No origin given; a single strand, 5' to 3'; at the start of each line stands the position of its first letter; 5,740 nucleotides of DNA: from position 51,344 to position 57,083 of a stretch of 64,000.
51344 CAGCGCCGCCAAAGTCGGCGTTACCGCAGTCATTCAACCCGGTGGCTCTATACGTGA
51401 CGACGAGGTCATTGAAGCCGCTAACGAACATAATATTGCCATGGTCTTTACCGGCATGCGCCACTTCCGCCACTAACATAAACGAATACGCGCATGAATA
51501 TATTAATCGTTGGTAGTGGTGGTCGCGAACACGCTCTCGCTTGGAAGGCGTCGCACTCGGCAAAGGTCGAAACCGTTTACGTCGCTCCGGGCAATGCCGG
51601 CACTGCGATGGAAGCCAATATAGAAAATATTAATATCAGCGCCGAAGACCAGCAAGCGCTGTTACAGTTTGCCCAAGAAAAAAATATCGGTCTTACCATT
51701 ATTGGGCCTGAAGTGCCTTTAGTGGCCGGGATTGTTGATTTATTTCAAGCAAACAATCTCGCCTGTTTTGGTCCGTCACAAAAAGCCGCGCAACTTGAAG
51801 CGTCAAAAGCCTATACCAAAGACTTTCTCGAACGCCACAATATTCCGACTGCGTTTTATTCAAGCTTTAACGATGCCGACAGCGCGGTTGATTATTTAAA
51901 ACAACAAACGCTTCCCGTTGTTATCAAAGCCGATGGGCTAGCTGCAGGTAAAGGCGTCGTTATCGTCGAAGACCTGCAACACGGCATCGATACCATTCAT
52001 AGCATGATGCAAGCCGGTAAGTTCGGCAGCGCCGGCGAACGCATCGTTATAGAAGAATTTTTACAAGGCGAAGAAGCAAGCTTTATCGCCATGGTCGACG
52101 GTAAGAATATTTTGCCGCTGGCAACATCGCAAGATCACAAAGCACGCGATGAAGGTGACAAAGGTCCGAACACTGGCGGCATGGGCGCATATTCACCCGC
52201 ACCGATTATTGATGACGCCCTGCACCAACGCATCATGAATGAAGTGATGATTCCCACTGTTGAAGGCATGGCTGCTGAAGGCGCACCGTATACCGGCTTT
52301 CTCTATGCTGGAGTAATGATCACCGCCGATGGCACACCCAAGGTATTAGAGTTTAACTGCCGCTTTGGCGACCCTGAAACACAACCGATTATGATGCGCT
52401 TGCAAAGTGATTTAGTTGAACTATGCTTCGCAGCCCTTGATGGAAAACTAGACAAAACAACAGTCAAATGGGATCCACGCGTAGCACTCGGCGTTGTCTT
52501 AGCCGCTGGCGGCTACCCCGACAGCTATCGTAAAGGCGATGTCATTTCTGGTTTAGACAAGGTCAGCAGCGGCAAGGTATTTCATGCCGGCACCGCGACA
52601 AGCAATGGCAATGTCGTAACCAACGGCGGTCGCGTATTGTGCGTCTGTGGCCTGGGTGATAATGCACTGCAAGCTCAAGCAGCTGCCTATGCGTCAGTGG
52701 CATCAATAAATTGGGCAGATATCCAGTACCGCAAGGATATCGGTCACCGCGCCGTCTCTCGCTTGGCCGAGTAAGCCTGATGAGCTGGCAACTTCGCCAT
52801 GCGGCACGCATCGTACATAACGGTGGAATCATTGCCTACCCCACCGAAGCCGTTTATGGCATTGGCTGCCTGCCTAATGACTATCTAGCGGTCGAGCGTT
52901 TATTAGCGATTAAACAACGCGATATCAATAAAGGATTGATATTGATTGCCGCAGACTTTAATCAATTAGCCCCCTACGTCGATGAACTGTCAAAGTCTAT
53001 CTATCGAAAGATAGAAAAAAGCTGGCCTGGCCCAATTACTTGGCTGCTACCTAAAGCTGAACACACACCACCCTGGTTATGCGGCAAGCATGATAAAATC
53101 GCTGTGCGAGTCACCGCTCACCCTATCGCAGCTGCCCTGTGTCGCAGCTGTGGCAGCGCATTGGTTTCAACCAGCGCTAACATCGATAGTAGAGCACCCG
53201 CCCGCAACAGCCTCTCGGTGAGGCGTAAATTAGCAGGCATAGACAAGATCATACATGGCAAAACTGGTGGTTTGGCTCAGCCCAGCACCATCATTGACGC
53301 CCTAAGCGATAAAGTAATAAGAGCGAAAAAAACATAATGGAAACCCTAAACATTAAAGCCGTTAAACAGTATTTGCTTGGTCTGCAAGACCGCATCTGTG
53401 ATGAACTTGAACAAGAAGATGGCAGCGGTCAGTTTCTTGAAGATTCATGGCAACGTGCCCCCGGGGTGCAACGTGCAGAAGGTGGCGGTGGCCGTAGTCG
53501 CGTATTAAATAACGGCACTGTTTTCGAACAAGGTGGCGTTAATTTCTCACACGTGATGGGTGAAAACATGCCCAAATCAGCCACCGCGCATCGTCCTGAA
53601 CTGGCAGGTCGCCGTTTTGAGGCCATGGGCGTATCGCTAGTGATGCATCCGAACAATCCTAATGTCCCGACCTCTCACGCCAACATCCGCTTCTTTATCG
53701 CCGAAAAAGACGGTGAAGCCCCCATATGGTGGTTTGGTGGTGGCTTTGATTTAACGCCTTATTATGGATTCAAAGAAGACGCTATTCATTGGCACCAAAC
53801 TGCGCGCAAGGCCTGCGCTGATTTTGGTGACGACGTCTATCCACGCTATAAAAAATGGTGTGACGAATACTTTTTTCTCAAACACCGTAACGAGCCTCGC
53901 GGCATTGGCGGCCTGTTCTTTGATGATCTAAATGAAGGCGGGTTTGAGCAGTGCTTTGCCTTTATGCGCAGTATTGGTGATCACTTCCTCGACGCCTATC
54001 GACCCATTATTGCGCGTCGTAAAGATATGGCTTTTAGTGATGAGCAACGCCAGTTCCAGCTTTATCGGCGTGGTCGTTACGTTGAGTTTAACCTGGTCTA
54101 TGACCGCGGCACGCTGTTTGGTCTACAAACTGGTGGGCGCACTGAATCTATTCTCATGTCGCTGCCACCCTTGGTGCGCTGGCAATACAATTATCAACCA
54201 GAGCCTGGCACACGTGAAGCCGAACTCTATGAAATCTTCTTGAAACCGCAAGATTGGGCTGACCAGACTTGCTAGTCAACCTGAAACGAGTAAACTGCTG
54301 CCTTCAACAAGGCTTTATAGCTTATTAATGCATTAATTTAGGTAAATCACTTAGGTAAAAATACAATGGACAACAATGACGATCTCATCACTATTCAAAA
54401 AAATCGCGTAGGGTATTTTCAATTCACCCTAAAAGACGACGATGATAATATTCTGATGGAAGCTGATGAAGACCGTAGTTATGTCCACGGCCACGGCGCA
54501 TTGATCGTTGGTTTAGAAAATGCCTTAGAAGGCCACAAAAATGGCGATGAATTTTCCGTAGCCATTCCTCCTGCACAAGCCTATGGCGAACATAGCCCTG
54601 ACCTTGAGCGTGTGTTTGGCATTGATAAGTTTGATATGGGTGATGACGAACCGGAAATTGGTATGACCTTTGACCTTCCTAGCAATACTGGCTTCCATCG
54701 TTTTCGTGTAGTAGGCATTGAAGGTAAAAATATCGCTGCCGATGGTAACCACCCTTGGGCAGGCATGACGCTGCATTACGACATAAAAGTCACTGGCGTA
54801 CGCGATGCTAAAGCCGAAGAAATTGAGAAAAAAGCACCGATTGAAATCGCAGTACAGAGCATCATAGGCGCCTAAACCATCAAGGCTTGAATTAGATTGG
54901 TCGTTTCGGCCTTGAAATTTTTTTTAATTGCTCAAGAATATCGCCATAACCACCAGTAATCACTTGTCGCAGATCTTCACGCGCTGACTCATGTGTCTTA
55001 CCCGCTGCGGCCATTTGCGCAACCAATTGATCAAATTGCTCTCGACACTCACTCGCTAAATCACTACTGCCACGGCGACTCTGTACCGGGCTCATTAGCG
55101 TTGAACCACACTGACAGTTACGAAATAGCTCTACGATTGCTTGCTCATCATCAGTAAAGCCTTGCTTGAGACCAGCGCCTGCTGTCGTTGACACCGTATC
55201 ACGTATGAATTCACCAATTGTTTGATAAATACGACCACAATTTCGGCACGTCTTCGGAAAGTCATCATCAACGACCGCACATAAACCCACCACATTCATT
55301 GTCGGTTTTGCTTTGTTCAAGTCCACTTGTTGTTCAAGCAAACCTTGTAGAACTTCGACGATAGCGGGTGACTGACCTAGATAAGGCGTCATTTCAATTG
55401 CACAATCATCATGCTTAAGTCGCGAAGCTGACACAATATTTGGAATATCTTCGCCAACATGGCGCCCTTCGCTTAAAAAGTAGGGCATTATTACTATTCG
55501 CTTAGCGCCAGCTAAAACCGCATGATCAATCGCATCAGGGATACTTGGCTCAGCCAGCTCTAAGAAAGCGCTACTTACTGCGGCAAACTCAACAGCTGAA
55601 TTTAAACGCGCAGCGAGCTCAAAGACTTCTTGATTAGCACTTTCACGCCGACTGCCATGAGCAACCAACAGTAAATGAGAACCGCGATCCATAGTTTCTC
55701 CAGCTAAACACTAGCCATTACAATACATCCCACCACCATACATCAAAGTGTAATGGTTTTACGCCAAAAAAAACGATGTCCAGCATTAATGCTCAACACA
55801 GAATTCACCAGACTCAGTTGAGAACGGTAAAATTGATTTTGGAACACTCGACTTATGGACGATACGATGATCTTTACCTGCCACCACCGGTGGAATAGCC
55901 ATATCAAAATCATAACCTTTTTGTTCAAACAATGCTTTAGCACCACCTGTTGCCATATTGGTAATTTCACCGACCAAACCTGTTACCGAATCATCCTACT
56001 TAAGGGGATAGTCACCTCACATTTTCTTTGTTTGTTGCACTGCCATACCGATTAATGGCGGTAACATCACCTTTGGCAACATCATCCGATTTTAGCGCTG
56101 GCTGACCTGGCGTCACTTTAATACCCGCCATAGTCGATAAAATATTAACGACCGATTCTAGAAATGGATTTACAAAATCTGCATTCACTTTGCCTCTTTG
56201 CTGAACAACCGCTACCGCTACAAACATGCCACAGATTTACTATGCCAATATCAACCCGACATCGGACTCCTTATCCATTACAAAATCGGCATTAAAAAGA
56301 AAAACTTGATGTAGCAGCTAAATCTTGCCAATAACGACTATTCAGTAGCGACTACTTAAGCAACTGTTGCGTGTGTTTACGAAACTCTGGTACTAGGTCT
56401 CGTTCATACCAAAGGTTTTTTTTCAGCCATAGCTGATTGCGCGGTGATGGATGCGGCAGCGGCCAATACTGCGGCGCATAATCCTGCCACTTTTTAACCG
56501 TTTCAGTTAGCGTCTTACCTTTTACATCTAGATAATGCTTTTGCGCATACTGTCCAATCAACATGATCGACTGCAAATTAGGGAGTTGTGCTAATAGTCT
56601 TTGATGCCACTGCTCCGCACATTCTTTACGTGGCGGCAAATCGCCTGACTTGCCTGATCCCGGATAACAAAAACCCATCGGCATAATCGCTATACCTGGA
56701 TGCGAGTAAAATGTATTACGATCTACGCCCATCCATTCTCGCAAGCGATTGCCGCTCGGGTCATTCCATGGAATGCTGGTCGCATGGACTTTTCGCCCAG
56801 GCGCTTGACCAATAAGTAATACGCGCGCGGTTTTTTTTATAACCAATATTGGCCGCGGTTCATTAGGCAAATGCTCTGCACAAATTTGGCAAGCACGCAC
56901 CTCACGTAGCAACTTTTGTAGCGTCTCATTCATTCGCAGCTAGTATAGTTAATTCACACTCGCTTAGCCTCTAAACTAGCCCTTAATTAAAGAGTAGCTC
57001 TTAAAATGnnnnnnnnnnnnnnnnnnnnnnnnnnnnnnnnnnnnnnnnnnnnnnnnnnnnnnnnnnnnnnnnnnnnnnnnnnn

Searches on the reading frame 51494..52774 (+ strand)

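Call 83: search_protein_families(library=pfam, proteins=[window:51494-52774:+], max_evalue=0.00001)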
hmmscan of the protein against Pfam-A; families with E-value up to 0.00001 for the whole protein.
window:51494-52774:+ (426 aa): 3 families
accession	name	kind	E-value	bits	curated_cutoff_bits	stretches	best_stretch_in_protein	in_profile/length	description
PF01071.24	GARS_A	-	1e-79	267.4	27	1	103-296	1-194/194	Phosphoribosylglycinamide synthetase, ATP-grasp (A) domain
PF02844.21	GARS_N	-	1.4e-39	135.2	29.5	1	1-102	1-100/100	Phosphoribosylglycinamide synthetase, N domain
PF02843.22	GARS_C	-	2.4e-32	111.6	34.8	1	331-419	1-92/92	Phosphoribosylglycinamide synthetase, C domain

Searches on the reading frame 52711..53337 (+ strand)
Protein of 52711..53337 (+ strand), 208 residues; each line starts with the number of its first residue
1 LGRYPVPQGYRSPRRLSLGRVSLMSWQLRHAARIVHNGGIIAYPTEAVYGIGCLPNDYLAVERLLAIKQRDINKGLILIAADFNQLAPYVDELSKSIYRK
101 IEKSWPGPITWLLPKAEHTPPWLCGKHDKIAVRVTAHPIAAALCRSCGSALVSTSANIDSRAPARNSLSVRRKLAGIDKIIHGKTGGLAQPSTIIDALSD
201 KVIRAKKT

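Call 84: search_protein_families(library=pfam, proteins=[window:52711-53337:+], max_evalue=0.00001)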
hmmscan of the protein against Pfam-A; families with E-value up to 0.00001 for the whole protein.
window:52711-53337:+ (208 aa): 1 family
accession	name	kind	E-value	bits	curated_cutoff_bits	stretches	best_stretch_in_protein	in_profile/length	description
PF01300.24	Sua5_yciO_yrdC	-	1.2e-48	165.4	25.1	1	34-203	2-175/178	Telomere recombination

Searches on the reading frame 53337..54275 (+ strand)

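Call 84: search_protein_families(library=pfam, proteins=[window:53337-54275:+], max_evalue=0.00001)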
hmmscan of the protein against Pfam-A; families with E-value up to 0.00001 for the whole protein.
window:53337-54275:+ (312 aa): 1 family
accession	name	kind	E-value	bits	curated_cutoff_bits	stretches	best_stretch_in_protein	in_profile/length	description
PF01218.23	Coprogen_oxidas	-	1.2e-136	454.6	31.8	1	9-307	2-295/295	Coproporphyrinogen III oxidase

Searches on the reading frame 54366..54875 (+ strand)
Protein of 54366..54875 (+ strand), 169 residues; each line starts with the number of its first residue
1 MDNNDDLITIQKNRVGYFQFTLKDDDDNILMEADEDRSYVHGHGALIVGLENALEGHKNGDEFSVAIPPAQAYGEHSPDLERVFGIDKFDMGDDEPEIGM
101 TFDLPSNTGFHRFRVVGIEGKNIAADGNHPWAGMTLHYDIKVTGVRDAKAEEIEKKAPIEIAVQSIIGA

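Call 84: search_protein_families(library=pfam, proteins=[window:54366-54875:+], max_evalue=0.00001)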
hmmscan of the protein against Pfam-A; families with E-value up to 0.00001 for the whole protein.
window:54366-54875:+ (169 aa): 1 family
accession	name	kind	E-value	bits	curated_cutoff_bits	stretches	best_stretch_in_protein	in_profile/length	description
PF00254.34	FKBP_C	-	1.4e-06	28.9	21.1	1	33-77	31-75/94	FKBP-type peptidyl-prolyl cis-trans isomerase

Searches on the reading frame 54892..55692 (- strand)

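Call 4: search_protein_families(library=pfam, proteins=[window:54892-55692:-])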
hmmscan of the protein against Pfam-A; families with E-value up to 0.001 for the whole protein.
window:54892-55692:- (266 aa): 2 families
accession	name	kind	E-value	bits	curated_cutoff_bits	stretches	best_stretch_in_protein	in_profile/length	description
PF01903.22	CbiX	-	2.3e-32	111.8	22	1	12-116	1-105/106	CbiX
PF06180.16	CbiK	-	0.00032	20.6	26.2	1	4-83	141-217/262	Cobalt chelatase (CbiK)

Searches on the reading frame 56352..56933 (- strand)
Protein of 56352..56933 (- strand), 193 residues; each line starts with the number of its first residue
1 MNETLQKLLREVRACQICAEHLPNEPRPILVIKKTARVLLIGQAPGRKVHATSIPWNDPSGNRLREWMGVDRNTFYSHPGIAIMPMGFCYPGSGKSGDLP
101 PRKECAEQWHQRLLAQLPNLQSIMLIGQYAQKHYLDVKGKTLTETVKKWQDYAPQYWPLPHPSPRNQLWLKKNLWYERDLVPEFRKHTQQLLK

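Call 4: search_protein_families(library=pfam, proteins=[window:56352-56933:-])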
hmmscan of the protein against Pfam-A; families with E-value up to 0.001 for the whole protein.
window:56352-56933:- (193 aa): 1 family
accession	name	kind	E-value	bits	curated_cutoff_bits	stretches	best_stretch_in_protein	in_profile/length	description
PF03167.25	UDG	-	3.1e-25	89.3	24.3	1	33-184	5-140/141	Uracil DNA glycosylase superfamily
